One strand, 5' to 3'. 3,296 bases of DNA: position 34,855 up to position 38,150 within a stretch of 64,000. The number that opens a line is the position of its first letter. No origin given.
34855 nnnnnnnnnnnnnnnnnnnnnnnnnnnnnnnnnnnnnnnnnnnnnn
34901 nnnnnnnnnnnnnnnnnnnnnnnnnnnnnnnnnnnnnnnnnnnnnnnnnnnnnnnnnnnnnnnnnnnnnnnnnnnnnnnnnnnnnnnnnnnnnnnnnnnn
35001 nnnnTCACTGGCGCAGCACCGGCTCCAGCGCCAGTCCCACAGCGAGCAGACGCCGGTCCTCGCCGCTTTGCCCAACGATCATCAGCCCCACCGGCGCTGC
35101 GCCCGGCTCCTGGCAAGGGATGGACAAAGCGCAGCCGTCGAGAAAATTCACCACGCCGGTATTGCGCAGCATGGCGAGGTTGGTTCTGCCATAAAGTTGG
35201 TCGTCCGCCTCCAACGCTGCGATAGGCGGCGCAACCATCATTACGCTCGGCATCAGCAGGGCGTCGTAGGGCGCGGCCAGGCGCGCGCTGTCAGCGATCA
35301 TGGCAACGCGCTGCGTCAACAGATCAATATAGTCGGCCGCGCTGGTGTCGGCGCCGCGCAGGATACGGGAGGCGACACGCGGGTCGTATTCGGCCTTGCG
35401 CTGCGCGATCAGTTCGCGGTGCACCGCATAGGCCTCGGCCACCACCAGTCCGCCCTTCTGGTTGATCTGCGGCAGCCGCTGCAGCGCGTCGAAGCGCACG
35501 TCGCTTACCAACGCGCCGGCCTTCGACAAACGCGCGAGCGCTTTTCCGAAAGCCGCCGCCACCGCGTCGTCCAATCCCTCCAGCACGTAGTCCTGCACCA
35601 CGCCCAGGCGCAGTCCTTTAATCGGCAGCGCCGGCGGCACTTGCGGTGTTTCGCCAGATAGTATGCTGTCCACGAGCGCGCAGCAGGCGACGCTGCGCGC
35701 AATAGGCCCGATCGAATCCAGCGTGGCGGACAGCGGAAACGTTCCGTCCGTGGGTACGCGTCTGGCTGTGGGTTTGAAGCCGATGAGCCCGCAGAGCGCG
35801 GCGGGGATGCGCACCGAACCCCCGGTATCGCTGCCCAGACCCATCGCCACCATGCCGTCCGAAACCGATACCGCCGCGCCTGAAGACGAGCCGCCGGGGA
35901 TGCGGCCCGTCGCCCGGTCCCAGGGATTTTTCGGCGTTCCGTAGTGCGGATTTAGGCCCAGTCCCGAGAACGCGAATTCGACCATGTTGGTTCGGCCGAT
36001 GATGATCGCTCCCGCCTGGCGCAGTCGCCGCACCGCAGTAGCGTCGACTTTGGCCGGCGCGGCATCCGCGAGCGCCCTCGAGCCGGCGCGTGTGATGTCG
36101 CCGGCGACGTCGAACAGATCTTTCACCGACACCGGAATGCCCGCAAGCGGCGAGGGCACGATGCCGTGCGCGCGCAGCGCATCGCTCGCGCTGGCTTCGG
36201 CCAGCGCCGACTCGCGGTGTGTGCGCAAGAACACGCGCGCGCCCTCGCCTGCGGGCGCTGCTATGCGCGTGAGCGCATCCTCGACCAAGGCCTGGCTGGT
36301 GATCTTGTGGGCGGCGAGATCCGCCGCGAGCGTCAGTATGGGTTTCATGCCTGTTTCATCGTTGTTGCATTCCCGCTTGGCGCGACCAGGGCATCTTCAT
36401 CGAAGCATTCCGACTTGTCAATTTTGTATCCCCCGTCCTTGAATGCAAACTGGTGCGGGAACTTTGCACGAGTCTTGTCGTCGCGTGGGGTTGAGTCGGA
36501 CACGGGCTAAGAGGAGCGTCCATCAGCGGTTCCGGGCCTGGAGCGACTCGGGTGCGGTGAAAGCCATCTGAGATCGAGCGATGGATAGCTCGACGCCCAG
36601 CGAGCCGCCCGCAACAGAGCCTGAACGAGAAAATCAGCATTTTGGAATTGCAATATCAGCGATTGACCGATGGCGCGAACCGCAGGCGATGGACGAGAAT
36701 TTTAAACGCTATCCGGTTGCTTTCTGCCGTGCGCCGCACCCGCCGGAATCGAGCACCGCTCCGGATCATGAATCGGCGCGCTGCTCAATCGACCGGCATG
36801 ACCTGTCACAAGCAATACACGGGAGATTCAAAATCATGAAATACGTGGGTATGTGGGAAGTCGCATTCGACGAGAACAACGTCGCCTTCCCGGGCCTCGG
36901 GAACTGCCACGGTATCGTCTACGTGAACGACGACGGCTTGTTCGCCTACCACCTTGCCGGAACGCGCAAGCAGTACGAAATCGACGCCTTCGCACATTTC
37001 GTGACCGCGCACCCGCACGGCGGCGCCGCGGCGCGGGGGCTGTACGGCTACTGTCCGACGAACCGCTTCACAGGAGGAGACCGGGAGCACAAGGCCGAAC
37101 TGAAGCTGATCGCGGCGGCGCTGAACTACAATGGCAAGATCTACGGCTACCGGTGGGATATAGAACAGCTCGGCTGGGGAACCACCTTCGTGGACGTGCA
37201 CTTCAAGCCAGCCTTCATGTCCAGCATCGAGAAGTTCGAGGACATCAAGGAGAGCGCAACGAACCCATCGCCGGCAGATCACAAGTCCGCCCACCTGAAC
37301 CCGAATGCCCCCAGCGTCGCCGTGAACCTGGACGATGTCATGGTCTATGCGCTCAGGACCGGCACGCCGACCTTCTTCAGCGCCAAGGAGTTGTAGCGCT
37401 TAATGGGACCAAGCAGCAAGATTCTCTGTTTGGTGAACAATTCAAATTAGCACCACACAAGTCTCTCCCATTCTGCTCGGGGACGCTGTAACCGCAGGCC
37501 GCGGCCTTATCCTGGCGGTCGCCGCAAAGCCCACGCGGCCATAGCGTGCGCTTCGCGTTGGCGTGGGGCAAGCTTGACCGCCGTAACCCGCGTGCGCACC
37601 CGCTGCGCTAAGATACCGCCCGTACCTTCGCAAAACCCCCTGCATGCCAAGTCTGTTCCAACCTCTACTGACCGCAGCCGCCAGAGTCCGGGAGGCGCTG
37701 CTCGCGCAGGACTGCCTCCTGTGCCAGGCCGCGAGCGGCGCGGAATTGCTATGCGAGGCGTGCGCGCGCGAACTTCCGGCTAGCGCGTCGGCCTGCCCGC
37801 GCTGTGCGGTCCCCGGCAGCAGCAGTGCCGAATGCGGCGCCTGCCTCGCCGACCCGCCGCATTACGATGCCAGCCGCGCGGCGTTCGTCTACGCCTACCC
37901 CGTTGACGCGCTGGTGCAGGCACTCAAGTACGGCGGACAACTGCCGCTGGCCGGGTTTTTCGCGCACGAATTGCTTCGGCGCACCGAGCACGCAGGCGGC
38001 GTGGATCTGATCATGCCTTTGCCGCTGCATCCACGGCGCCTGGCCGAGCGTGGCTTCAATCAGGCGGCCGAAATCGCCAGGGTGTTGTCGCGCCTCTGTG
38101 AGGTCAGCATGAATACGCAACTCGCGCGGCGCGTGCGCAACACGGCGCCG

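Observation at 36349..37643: Orphan 186-aa gene with AT-richer flanks and a Gly-x-Cys-x-Gly...His motif, wedged between amidase/bioC-like genes and comF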

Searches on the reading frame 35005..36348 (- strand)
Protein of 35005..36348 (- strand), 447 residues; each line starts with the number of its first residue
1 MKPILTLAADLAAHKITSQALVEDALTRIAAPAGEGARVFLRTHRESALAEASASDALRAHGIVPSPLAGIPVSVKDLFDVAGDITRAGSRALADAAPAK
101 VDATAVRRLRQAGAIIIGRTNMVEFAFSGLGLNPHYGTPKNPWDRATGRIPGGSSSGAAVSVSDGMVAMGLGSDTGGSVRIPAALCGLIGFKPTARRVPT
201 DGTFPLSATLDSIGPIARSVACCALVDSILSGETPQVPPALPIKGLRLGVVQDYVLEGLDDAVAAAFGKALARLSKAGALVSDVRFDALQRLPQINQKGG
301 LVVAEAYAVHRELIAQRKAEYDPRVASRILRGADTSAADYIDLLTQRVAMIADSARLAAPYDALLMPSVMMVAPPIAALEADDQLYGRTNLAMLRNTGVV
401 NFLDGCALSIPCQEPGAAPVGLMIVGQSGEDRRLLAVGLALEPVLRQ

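Call 4: search_protein_families(library=pfam, proteins=[window:35005-36348:-], max_evalue=1)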
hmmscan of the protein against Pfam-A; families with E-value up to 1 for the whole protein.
window:35005-36348:- (447 aa): 2 families
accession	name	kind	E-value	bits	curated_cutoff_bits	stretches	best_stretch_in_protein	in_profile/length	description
PF01425.27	Amidase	-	1.8e-88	298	27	1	22-435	3-445/445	Amidase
PF13338.12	AbiEi_4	-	0.048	14.2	25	1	94-115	17-38/49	Transcriptional regulator, AbiEi antitoxin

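Call 5: search_protein_families(library=ncbifam, proteins=[window:35005-36348:-], max_evalue=1)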
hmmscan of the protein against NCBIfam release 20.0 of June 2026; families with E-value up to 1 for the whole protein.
window:35005-36348:- (447 aa): 26 families (the best 25 are shown)
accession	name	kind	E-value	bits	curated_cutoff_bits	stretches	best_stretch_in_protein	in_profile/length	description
NF005460.0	PRK07056.1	subfamily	1.8e-200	666.7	447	1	3-446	9-454/457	amidase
NF004622.0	PRK05962.1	equivalog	9.4e-138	459.6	463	1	21-446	7-429/431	amidase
NF004766.0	PRK06102.1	equivalog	5.2e-131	437.9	559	1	4-447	10-453/455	amidase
NF005688.0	PRK07488.1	equivalog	1.8e-89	300.8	532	1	7-446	16-467/474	indoleacetamide hydrolase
TIGR02715.1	amido_AtzE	subfamily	6.7e-78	262.6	425.75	1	8-442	6-445/452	AtzE family amidohydrolase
NF006631.0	PRK09201.1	equivalog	1.5e-77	261.4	461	1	4-442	9-452/466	AtzE family amidohydrolase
NF006043.0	PRK08186.1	subfamily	1.1e-72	245.3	487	1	6-442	11-445/600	allophanate hydrolase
NF006169.0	PRK08310.1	equivalog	2.6e-70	237.8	391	1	61-439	19-388/395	amidase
NF004815.0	PRK06169.1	equivalog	5.5e-66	223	506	1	13-444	21-458/471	amidase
TIGR00132.1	gatA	equivalog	4.5e-65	220.2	481.1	2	10-290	4-290/466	Asp-tRNA(Asn)/Glu-tRNA(Gln) amidotransferase subunit GatA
TIGR02713.1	allophanate_hyd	equivalog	1.7e-62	211.7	511.05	1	40-442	4-410/563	allophanate hydrolase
NF004816.0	PRK06170.1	equivalog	3.1e-57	194.3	503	1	2-442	12-479/493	amidase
NF005450.0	PRK07042.1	equivalog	1.1e-56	192.3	458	1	6-443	11-450/464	amidase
NF005687.0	PRK07487.1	subfamily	3.7e-56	190.9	428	1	7-442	13-453/468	amidase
NF005565.0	PRK07235.1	subfamily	3.8e-56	190.8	545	2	62-286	82-318/506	amidase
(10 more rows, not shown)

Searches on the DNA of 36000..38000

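Call 6: search_rna_families(source=window, start=36000, end=38000, threshold=evalue, max_evalue=1)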
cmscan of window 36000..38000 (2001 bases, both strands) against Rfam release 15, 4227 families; matches with E-value up to 1: 1.
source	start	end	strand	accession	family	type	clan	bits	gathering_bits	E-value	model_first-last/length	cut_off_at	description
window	36749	36788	-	RF02566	Ms1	Gene; sRNA;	-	15.4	162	0.33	257-296/304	no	Mycobacterium smegmatis small RNA 1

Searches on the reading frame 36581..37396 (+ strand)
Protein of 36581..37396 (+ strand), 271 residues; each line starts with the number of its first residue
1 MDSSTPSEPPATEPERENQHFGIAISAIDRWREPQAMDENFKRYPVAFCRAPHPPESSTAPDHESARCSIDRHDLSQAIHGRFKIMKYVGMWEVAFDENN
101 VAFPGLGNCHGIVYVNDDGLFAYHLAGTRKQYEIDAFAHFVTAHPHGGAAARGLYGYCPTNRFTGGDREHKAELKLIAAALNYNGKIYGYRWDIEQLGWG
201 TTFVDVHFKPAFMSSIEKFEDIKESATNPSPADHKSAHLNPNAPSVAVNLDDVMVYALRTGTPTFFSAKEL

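Call 4: search_protein_families(library=pfam, proteins=[window:36581-37396:+], max_evalue=1)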
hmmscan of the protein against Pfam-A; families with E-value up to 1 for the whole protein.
window:36581-37396:+ (271 aa): 0 families

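Call 5: search_protein_families(library=ncbifam, proteins=[window:36581-37396:+], max_evalue=1)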
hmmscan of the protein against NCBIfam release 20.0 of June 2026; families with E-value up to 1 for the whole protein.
window:36581-37396:+ (271 aa): 0 families

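Call 7: find_homologous_proteins(query=window:36581-37396:+, max_evalue=0.01)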
Query window:36581-37396:+ (271 aa): 14 proteins with E <= 0.01 among 339 candidates.
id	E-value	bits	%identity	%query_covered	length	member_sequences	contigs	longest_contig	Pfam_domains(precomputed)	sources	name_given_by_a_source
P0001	4.2e-125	435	100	69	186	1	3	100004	-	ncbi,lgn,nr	ncbi:MAG: hypothetical protein IH605_05240 [Burkholderiales bacterium]|nr:hypothetical protein [Burk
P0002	5.4e-99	349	81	69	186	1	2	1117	-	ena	-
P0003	3.4e-68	248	61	69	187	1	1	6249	-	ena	-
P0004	2.4e-66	242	59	69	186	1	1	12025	-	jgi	jgi:hypothetical protein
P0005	6.4e-66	241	61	69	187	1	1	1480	-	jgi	-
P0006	1.1e-65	240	59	69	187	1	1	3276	-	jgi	jgi:hypothetical protein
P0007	1.6e-62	230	61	69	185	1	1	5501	-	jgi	jgi:hypothetical protein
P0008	6.3e-62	228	57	69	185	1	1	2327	-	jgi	jgi:hypothetical protein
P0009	2.6e-57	212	55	69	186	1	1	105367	-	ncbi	-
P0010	7.6e-57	211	55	69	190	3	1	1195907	-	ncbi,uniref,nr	ncbi:hypothetical protein [Roseomonas sp. AR75]|uniref:hypothetical protein n=1 Tax=Roseomonas sp. A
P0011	8.6e-41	158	53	56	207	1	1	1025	-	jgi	-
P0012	1.2e-40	158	51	56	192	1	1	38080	-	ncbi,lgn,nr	ncbi:MAG TPA: hypothetical protein VFR86_00455 [Burkholderiaceae bacterium]|nr:hypothetical protein 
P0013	1.1e-39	155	51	55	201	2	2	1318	-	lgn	-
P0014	2.0e-24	105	58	36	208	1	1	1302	-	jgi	jgi:hypothetical protein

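Call 8: search_protein_families(library=phrogs, proteins=[window:36581-37396:+], max_evalue=1)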
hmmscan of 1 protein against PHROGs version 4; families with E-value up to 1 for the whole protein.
window:36581-37396:+ (271 aa): 0 families

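Call 9: search_protein_families(library=padloc, proteins=[window:36581-37396:+], max_evalue=1)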
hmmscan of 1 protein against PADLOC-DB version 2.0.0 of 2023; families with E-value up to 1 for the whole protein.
window:36581-37396:+ (271 aa): 0 families

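Call 15: find_encoding_contigs(protein=P0001, flank=10000, max_places=4)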
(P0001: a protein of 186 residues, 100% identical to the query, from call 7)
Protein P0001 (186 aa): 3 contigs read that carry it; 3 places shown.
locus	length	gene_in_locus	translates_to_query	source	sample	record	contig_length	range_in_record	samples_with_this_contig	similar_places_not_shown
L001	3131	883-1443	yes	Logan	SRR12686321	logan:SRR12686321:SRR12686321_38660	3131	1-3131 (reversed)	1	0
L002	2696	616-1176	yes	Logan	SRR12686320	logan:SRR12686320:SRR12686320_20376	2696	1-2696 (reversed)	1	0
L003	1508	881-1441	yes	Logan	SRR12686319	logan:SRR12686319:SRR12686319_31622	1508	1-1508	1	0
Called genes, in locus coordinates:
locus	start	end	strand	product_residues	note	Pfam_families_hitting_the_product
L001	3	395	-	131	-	?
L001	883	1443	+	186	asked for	-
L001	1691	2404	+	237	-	PF18912:DZR_2, PF00156:Pribosyltran (weak)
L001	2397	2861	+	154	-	PF00588:SpoU_methylase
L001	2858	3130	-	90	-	?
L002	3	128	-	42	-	?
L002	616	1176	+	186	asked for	-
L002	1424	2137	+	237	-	PF18912:DZR_2, PF00156:Pribosyltran (weak)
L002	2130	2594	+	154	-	PF00588:SpoU_methylase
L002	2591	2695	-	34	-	?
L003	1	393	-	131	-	?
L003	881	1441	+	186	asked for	-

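Call 16: find_encoding_contigs(protein=P0010, flank=8000, max_places=2)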
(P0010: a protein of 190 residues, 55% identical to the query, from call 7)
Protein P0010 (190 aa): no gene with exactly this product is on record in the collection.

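Call 17: find_encoding_contigs(protein=P0009, flank=8000, max_places=2)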
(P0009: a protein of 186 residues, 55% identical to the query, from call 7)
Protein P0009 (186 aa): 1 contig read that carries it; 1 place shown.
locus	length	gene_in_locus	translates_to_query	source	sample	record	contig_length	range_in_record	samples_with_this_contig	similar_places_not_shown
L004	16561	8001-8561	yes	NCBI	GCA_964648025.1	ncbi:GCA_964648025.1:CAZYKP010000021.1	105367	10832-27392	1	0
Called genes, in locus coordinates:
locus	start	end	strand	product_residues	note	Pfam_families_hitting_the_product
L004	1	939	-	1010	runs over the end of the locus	PF00884:Sulfatase, PF01663:Phosphodiest (faint), PF14707:Sulfatase_C (faint), PF16347:SGSH_C, PF00884:Sulfatase, PF16347:SGSH_C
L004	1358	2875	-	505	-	PF00884:Sulfatase, PF16347:SGSH_C (faint)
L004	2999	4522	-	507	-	PF00884:Sulfatase, PF01663:Phosphodiest (weak), PF16347:SGSH_C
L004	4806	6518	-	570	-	PF05960:DUF885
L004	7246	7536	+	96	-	-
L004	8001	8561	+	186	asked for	-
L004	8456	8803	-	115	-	-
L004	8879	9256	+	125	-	-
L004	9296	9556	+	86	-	-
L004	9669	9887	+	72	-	-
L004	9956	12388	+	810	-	PF07635:PSCyt1, PF07583:PSCyt2, PF07587:PSD1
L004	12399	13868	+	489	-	PF07394:DUF1501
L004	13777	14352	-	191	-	-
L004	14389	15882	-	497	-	PF23500:DUF7133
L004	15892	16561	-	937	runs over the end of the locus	PF00034:Cytochrom_C (faint), PF13442:Cytochrome_CBB3 (faint), PF14522:Cytochrome_C7 (faint), PF22113:Mtrc-MtrF_II-IV_dom (faint)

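Call 18: find_encoding_contigs(protein=P0012, flank=8000, max_places=2)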
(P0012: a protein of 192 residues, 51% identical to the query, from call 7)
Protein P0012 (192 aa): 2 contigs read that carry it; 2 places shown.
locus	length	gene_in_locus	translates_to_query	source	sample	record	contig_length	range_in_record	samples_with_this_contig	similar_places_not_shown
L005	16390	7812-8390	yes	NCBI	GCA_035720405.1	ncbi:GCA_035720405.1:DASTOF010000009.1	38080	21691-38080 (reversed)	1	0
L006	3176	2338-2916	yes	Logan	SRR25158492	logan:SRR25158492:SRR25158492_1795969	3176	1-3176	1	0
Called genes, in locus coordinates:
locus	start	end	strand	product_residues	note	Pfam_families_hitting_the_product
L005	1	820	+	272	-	PF07044:DUF1329, PF17131:TP_0789-like (faint)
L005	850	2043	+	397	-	PF01636:APH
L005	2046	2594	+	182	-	-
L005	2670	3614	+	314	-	PF23212:DUF7064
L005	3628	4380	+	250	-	PF13350:Y_phosphatase3, PF22784:PTP-SAK (weak)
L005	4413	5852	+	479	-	PF00171:Aldedh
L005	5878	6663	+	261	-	-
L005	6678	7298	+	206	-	PF00510:COX3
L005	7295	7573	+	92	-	PF03626:COX4_pro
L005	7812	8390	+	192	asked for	-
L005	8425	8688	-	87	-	PF07702:UTRA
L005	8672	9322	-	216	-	PF00106:adh_short, PF08659:KR, PF13561:adh_short_C2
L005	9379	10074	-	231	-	PF17874:TPR_MalT (faint), PF00196:GerE, PF00378:ECH_1 (weak)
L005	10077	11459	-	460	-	PF25199:nSTAND_NTPase5 (faint), PF13191:AAA_16, PF13401:AAA_22 (weak), PF07721:TPR_4 (faint)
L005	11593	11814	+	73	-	-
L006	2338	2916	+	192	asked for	-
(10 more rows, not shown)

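Call 19: find_encoding_contigs(protein=P0004, flank=8000, max_places=2)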
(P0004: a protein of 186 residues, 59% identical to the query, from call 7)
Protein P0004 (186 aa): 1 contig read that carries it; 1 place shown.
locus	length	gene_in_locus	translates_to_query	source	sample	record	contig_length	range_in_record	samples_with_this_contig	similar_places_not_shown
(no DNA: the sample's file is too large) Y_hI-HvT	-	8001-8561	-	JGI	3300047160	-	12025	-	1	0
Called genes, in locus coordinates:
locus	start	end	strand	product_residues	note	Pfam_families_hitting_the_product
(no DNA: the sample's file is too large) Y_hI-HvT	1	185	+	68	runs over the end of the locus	PF21748:UPF0150 (weak), PF15919:HicB_lk_antitox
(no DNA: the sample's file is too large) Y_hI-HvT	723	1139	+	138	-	-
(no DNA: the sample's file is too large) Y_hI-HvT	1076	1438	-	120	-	-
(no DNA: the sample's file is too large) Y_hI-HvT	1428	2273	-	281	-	PF13384:HTH_23 (faint)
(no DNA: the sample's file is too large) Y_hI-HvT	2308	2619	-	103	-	PF18563:TubC_N (weak)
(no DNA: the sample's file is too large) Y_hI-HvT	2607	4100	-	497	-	PF13481:AAA_25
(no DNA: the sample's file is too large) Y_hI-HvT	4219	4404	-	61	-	-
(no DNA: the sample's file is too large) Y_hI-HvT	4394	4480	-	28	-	-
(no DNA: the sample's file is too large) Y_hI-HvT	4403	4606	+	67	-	-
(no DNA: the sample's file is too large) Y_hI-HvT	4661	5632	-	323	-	-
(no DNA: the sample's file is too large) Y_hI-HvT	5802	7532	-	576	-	PF00239:Resolvase, PF07508:Recombinase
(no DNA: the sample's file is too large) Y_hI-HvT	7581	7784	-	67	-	-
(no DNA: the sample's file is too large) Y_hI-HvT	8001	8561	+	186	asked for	-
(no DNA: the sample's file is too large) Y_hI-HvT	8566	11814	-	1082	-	-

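Call 55: find_encoding_contigs(protein=P0002, flank=3000, max_places=2)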
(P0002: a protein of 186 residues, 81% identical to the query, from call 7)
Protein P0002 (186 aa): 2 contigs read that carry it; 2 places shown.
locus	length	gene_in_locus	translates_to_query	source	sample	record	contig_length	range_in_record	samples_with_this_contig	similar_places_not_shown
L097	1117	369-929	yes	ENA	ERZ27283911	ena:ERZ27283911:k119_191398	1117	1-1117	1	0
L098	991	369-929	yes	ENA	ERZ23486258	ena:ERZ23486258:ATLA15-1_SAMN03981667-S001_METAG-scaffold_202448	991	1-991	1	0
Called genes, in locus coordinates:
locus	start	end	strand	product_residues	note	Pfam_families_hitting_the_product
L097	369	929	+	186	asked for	-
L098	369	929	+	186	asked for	-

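Call 56: find_encoding_contigs(protein=P0003, flank=6000, max_places=1)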
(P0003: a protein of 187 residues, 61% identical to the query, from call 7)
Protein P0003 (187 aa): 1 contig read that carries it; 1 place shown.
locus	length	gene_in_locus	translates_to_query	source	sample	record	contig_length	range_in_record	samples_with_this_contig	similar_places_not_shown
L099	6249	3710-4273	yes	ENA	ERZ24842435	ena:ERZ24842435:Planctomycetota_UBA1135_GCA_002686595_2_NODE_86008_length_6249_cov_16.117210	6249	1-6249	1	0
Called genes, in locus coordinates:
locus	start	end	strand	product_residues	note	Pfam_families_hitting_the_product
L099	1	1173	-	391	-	?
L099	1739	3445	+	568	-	PF01432:Peptidase_M3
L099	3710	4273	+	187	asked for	-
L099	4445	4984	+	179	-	-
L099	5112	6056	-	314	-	-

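Call 57: find_encoding_contigs(protein=P0007, flank=6000, max_places=1)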
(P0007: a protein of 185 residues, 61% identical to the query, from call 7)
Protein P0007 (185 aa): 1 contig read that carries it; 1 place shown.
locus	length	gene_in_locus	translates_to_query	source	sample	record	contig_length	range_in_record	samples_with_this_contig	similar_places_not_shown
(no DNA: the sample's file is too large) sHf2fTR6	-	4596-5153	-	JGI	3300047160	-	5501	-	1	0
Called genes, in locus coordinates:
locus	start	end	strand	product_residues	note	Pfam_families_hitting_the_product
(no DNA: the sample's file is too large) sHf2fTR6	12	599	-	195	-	-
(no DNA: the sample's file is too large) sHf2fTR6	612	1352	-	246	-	-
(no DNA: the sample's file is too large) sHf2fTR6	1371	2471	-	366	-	PF00092:VWA, PF13519:VWA_2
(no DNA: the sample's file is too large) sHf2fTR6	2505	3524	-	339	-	PF00092:VWA, PF13519:VWA_2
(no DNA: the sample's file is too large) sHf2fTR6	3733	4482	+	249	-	PF00977:His_biosynth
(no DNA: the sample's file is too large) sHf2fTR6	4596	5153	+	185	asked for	-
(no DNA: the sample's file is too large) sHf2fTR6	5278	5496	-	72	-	-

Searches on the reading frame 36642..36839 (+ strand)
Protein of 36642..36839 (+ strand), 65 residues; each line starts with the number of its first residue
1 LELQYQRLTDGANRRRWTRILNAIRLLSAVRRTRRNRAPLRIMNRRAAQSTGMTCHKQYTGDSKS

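Call 4: search_protein_families(library=pfam, proteins=[window:36642-36839:+], max_evalue=1)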
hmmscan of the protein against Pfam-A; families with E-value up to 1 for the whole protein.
window:36642-36839:+ (65 aa): 0 families
